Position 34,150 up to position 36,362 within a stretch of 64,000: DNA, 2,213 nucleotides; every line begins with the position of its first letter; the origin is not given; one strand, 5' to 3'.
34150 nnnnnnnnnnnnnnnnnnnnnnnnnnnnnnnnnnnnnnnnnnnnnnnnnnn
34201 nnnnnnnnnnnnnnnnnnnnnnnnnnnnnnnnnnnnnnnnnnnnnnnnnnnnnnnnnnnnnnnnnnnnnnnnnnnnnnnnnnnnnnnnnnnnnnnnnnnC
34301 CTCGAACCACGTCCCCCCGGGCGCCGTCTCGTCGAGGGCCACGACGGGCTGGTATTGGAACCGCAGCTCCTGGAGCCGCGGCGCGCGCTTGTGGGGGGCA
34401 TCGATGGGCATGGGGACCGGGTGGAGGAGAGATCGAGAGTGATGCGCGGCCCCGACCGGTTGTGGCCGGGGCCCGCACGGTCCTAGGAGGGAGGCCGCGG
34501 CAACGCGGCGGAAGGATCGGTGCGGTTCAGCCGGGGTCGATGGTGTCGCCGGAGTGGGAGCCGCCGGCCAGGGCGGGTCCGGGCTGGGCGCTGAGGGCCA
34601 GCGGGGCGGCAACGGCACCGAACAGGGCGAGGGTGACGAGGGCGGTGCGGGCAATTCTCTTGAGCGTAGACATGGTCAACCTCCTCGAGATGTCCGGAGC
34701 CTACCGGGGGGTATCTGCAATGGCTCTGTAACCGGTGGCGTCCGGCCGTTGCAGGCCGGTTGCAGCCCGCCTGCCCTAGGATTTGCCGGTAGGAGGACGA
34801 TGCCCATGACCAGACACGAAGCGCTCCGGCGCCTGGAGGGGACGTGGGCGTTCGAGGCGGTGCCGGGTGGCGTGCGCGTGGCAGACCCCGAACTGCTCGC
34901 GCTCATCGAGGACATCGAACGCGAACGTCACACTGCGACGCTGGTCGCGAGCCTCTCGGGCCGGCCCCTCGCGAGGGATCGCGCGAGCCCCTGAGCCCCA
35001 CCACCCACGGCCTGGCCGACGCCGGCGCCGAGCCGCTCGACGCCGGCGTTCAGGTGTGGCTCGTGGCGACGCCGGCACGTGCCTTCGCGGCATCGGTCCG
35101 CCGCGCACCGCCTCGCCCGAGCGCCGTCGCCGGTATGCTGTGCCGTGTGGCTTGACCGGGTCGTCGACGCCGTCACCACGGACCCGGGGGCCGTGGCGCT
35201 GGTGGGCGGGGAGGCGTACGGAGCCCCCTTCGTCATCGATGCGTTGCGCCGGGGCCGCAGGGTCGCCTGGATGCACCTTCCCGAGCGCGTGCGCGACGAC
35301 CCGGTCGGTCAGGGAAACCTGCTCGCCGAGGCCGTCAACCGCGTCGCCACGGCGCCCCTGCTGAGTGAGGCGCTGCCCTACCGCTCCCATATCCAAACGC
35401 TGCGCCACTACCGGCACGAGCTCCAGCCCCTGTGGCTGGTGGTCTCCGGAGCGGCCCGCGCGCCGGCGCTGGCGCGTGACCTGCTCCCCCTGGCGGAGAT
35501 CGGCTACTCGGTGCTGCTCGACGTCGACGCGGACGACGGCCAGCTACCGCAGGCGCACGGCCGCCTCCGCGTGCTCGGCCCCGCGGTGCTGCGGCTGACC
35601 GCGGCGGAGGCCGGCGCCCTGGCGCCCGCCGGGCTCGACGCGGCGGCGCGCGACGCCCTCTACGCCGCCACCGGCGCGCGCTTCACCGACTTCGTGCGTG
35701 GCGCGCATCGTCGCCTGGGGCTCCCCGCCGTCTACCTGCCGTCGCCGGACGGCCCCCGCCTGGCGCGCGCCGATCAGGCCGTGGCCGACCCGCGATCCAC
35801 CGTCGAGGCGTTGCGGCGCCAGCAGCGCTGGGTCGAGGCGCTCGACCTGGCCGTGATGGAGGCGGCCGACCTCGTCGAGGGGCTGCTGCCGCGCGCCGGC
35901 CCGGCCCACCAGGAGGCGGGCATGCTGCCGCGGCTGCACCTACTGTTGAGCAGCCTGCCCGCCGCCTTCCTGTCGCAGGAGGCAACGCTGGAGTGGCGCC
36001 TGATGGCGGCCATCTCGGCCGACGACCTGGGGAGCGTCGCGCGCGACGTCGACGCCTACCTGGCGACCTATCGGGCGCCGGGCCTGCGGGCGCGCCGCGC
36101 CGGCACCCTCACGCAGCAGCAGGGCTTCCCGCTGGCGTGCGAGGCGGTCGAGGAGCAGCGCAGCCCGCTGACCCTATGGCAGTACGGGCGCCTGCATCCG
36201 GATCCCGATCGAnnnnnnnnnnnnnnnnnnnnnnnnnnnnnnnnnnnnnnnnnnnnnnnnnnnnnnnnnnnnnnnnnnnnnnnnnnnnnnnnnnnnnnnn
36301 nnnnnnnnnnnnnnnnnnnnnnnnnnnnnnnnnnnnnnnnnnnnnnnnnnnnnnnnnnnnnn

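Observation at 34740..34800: Heptamer direct repeats (GTTGCAG x2, 11-bp periodicity) positioned like a SARP activator site in the regulator's own promoter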

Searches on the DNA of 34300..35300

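Call 17: search_rna_families(source=window, start=34300, end=35300, threshold=evalue, max_evalue=1)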
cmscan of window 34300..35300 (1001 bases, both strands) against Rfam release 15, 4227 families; matches with E-value up to 1: 1.
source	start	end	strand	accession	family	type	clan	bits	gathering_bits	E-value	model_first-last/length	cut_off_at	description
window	34913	34996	-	RF03078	chrB-a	Cis-reg;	-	23.2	43.9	0.16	1-80/80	no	chrB-a RNA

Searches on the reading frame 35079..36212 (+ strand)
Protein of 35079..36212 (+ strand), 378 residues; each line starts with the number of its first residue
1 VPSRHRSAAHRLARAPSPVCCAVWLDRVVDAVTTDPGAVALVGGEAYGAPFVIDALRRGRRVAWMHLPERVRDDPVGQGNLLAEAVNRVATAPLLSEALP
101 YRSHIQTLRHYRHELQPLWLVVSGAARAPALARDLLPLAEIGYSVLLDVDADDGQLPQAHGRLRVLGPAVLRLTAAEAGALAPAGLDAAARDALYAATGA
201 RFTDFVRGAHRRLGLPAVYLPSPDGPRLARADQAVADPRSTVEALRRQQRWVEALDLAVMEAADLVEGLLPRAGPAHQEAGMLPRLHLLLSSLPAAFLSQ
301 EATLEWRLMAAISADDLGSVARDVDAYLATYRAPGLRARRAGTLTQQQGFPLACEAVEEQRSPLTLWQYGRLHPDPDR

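Call 8: search_protein_families(library=pfam, proteins=[window:35079-36000:+], max_evalue=10)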
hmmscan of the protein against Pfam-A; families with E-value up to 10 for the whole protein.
window:35079-36000:+ (307 aa): 0 families

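Call 45: predict_structure(alignment_id=A3)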
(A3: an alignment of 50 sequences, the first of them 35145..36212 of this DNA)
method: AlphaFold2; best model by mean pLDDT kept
length: 356 residues; sequences in the alignment: 50
mean_pLDDT: 93.5   pTM: 0.68
mean pLDDT of the five models: 93.5, 93.3, 93.3, 92.4, 92.3
residues with pLDDT >= 90: 313; 70-90: 31; 50-70: 12; < 50: 0
segments of 3 or more residues with pLDDT < 50: none
pLDDT, mean of each block of 10 residues (from residue 1): 95 90 95 96 93 95 94 93 97 96 93 94 89 62 93 96 95 97 96 92 83 82 94 95 97 94 96 96 98 96 98 98 97 98 97 93
secondary structure, 60 per line:
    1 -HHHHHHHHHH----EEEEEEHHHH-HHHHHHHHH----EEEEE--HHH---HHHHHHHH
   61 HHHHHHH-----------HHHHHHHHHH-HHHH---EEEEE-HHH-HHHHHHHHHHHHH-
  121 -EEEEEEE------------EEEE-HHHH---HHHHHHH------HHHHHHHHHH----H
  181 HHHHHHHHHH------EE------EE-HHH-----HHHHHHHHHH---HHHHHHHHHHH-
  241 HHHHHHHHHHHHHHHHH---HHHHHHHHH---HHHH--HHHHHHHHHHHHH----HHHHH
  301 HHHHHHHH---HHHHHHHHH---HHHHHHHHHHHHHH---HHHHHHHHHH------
elements in order: H2-11 E16-21 H22-25 H27-35 E40-44 H53-67 H79-88 H90-93 E97-101 H107-119 E122-128 E141-144 H146-149 H153-159 H166-175 H180-190 H216-225 H229-239 H241-257 H261-269 H273-276 H279-291 H296-308 H312-320 H324-337 H341-350

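Call 48: fold_search(model_id=the predicted structure, library=pdb)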
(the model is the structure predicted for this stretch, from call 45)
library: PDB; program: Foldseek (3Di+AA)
matches with E <= 10: 1455; with E <= 0.001: 4
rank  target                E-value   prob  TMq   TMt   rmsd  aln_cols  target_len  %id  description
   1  8bob_C                2.1e-05  1.00  0.44  0.39  14.0       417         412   13  Structural basis for negative regulation of the maltose system (released 2023-10-18)
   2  6mfv_A                4.1e-04  1.00  0.49  0.32   8.9       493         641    9  Crystal structure of the Signal Transduction ATPase with Numerous Domains (STAND) protein with a tetratricopeptide rep (released 2019-02-20)
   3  7cte_E                8.3e-04  1.00  0.33  0.32  15.9       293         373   12  Human Origin Recognition Complex, ORC2-5 (released 2021-01-06)
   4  7jpp_E                8.8e-04  1.00  0.38  0.34   5.3       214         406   14  ORC-O2WH: Human Origin Recognition Complex (ORC) with dynamic/unresolved ORC1 AAA+ domain (released 2020-09-09)
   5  9jap_A                1.0e-03  0.99  0.29  0.14  22.4       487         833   10  Helical structure of EfAvs5(SIR2-STAND) (released 2025-03-19)
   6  3pvs_B                1.4e-03  1.00  0.32  0.28  14.7       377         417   14  Structure and biochemical activities of Escherichia coli MgsA (released 2011-02-02)
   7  8s0e_E                1.7e-03  1.00  0.37  0.36   5.3       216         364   12  H. sapiens OCCM bound to double stranded DNA (released 2024-10-02)
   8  3pvs_D                1.8e-03  0.99  0.33  0.29  14.3       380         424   14  Structure and biochemical activities of Escherichia coli MgsA (released 2011-02-02)
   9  7zbh_D                2.1e-03  0.98  0.31  0.31  21.0       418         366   12  ATP-dependent zinc metalloprotease FtsH (BB0789) from Borrelia burgdorferi (released 2023-04-05)
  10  2qen                  2.5e-03  0.99  0.32  0.33  19.9       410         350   10  The walker-type atpase paby2304 of pyrococcus abyssi (released 2008-07-01)
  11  5zr1_D                2.5e-03  0.99  0.32  0.27  18.4       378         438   11  Saccharomyces Cerevisiae Origin Recognition Complex Bound to a 72-bp Origin DNA containing ACS and B1 element (released 2018-07-11)
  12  7jpr_E                3.1e-03  1.00  0.34  0.32   4.6       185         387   14  ORC-OPEN: Human Origin Recognition Complex (ORC) in an open conformation (released 2020-09-09)
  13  7jpq_E                3.6e-03  1.00  0.34  0.31   6.6       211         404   13  ORC-O2-5: Human Origin Recognition Complex (ORC) with subunits 2,3,4,5 (released 2020-09-02)
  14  7wbt_A                3.6e-03  0.94  0.28  0.13  19.5       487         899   10  Crystal structure of bovine NLRP9 (released 2022-04-06)
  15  3pvs_C                4.0e-03  0.97  0.31  0.28  15.2       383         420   14  Structure and biochemical activities of Escherichia coli MgsA (released 2011-02-02)
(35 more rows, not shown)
